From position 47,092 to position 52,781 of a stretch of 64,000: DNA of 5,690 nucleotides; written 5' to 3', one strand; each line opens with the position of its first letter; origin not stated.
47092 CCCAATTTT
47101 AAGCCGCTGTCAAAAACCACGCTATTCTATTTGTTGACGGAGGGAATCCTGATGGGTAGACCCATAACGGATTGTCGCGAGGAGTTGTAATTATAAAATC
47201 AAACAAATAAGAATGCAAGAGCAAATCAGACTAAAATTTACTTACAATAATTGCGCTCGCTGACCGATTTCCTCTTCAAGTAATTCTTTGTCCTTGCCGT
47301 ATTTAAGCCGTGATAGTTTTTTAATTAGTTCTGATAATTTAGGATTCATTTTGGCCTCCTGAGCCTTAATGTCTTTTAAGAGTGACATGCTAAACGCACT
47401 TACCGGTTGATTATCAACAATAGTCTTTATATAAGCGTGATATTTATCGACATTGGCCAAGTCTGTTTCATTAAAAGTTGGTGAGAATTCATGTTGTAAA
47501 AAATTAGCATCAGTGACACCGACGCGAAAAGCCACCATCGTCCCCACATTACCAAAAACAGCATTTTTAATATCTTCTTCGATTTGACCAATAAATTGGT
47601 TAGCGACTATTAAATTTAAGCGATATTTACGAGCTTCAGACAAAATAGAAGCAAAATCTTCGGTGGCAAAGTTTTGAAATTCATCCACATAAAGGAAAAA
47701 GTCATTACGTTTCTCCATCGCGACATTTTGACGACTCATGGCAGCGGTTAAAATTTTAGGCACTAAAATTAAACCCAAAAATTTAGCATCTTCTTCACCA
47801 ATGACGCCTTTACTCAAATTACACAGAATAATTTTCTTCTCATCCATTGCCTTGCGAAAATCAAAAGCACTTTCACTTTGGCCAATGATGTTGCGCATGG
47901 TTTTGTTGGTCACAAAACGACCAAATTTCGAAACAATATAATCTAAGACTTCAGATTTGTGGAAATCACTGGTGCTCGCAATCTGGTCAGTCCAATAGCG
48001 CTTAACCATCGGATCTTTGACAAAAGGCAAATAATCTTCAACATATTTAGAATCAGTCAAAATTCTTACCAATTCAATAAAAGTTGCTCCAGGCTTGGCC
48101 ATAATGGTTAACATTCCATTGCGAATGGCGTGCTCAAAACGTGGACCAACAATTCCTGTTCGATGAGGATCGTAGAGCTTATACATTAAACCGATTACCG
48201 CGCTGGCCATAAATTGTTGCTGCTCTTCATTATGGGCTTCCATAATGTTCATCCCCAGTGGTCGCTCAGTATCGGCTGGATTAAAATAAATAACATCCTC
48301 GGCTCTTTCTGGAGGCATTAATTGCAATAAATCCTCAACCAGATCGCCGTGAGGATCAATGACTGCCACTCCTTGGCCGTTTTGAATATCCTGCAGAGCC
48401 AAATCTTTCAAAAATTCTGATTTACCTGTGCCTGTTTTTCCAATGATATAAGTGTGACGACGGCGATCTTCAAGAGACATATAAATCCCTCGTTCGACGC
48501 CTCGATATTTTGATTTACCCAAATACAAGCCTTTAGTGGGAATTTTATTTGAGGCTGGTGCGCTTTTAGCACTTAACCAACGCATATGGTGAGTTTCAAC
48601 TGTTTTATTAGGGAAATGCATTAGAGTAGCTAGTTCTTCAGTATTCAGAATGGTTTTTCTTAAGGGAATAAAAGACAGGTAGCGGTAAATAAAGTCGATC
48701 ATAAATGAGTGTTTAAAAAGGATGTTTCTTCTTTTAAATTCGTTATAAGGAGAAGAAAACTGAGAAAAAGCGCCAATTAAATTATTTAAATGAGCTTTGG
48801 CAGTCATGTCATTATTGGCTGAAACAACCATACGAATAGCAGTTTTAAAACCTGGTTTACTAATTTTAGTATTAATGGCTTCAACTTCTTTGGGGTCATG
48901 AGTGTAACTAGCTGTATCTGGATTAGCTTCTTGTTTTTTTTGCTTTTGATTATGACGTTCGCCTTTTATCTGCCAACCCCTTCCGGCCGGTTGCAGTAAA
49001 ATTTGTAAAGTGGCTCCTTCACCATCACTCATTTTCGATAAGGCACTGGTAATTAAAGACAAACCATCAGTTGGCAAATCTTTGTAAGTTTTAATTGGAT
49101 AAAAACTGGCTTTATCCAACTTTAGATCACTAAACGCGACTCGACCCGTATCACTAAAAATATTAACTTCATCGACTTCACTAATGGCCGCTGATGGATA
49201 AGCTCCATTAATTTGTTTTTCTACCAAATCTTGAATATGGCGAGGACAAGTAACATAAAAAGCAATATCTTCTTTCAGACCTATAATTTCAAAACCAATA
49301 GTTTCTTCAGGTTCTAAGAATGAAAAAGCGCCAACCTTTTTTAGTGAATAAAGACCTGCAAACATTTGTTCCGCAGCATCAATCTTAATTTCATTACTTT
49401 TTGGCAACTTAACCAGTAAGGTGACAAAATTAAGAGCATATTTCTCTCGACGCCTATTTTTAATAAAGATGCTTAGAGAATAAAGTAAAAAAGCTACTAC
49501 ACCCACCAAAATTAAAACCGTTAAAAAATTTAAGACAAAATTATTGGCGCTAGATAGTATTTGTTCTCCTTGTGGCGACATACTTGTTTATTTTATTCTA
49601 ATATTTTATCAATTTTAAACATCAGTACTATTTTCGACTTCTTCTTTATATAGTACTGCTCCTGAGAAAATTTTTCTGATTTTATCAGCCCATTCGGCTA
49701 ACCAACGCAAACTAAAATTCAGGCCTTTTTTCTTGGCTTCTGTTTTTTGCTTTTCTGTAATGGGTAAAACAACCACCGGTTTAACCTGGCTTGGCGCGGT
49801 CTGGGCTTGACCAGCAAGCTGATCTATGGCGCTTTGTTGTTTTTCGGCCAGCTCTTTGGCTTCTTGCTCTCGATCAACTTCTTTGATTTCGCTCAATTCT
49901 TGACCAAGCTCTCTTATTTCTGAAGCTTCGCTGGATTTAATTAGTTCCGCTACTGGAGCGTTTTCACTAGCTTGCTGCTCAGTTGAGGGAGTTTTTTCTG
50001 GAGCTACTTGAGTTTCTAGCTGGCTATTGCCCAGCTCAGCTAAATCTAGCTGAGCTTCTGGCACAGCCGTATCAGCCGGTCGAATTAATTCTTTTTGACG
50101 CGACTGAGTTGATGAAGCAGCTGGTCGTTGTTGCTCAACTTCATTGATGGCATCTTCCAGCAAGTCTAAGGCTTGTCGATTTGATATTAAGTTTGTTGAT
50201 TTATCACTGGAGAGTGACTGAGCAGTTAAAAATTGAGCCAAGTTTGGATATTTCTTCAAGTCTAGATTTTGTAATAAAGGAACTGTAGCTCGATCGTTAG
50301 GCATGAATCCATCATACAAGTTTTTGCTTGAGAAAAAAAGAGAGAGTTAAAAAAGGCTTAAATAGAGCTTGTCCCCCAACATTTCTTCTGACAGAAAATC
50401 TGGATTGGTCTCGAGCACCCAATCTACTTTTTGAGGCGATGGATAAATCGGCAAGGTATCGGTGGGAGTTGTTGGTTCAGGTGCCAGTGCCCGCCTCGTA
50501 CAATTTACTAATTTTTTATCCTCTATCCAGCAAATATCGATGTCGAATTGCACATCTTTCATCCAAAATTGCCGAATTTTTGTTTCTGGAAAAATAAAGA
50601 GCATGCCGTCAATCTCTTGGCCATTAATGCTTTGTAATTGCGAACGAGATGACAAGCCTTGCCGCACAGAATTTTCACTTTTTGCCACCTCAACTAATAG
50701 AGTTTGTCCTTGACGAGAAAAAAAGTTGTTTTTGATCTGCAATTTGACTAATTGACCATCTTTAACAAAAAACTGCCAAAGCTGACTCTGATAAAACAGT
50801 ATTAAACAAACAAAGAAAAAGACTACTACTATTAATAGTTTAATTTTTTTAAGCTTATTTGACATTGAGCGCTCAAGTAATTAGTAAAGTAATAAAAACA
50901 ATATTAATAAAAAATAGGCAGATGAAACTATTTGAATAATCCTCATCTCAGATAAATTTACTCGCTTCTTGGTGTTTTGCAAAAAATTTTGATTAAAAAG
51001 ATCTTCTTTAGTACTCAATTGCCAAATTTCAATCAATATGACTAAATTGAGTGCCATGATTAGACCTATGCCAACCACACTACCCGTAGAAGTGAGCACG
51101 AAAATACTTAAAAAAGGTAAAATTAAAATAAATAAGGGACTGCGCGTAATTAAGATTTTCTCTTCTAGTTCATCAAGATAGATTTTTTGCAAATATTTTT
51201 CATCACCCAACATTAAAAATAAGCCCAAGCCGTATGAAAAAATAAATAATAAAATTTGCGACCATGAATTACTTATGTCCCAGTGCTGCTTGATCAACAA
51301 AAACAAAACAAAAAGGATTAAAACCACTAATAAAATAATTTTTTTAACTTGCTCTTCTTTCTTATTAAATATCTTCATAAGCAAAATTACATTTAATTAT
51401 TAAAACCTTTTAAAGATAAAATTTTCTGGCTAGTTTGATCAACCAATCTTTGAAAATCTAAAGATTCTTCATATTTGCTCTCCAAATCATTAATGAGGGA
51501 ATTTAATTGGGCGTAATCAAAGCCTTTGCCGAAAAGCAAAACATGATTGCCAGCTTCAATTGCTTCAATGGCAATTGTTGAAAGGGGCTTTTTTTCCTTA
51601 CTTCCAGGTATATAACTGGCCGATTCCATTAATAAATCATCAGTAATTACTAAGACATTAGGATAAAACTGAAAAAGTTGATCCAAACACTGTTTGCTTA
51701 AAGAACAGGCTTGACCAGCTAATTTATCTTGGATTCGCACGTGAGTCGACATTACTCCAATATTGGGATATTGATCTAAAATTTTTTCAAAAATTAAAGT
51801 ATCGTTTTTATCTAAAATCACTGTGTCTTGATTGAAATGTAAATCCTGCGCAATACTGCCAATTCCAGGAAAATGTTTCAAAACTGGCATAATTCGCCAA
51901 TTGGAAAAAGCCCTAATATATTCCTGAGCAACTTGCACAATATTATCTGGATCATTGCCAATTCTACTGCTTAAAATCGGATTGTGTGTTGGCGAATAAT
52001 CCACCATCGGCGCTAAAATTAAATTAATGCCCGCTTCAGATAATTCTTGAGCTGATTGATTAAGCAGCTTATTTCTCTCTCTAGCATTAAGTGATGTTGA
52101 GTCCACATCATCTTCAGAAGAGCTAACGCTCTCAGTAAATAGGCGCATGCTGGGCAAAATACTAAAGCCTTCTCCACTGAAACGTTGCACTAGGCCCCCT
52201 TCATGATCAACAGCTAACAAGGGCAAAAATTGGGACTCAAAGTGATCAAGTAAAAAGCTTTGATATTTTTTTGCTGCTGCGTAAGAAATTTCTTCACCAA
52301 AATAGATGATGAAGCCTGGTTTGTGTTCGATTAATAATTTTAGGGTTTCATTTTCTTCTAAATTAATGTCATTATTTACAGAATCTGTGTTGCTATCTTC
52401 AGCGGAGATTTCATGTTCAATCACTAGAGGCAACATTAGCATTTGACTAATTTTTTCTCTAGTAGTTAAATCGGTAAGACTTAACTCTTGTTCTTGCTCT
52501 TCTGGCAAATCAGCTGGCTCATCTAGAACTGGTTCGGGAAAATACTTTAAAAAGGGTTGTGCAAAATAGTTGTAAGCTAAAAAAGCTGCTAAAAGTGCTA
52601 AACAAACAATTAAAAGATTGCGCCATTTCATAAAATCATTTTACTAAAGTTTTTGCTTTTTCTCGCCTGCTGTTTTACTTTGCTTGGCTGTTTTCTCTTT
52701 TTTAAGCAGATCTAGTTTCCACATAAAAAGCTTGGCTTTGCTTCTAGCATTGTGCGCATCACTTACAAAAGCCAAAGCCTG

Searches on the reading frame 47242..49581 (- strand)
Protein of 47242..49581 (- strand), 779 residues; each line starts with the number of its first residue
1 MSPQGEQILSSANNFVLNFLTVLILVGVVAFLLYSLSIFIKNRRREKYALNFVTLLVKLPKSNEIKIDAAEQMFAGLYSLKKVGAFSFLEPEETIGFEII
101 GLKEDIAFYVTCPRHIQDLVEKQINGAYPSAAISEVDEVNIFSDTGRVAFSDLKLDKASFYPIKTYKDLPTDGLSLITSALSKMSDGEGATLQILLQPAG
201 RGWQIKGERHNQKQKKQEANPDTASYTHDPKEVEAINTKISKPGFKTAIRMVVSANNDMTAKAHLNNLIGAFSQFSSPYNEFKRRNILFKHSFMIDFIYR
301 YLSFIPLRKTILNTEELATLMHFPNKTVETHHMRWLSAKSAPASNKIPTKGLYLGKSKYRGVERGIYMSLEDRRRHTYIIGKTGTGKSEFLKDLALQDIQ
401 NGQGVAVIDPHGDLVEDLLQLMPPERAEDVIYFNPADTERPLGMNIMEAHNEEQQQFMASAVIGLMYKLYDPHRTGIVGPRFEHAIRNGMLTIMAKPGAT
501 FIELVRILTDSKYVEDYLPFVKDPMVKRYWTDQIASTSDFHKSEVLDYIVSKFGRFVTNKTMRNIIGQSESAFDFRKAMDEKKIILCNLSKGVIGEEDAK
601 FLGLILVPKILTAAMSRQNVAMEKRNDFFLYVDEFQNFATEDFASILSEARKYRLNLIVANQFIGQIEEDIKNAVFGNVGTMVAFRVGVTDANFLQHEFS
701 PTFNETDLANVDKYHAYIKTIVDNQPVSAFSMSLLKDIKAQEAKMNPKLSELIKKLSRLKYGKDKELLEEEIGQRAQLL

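Call 11: search_protein_families(library=pfam, proteins=[window:47242-49581:-], max_evalue=0.01)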
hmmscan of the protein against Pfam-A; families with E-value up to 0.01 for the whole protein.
window:47242-49581:- (779 aa): 5 families
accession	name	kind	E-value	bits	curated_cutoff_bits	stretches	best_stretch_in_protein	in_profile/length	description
PF10412.15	TrwB_AAD_bind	-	3.9e-10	39.6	20.5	1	366-463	7-98/387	Type IV secretion-system coupling protein DNA-binding domain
PF01935.23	DUF87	-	2.6e-07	31.4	23.2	1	366-446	14-89/220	Helicase HerA, central domain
PF12696.13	TraG-D_C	-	8.6e-05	22.9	22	1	630-696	4-73/126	TraM recognition site of TraD and TraG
PF13401.12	AAA_22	-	0.0015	19.3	27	0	373-411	4-43/130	AAA domain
PF05872.18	HerA_C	-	0.003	16.7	22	1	363-414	10-61/502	Helicase HerA-like C-terminal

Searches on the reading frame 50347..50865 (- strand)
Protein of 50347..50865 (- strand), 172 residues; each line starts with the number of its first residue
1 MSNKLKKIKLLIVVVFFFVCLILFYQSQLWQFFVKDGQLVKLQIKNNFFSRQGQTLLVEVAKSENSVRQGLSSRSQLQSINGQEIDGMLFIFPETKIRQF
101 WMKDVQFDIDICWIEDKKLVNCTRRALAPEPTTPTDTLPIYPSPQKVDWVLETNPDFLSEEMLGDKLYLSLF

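Call 11: search_protein_families(library=pfam, proteins=[window:50347-50865:-], max_evalue=0.01)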
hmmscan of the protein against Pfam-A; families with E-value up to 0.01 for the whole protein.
window:50347-50865:- (172 aa): 1 family
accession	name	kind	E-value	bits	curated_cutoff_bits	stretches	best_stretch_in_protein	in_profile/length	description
PF02643.20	DUF192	-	3.5e-16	59.6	27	1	58-160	3-85/96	Uncharacterized ACR, COG1430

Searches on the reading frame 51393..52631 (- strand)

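Call 11: search_protein_families(library=pfam, proteins=[window:51393-52631:-], max_evalue=0.01)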
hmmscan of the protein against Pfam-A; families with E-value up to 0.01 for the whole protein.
window:51393-52631:- (412 aa): 1 family
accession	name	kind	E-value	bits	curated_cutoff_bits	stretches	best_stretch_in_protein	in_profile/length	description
PF00933.27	Glyco_hydro_3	-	3.1e-25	89.7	27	1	56-384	1-300/316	Glycosyl hydrolase family 3 N terminal domain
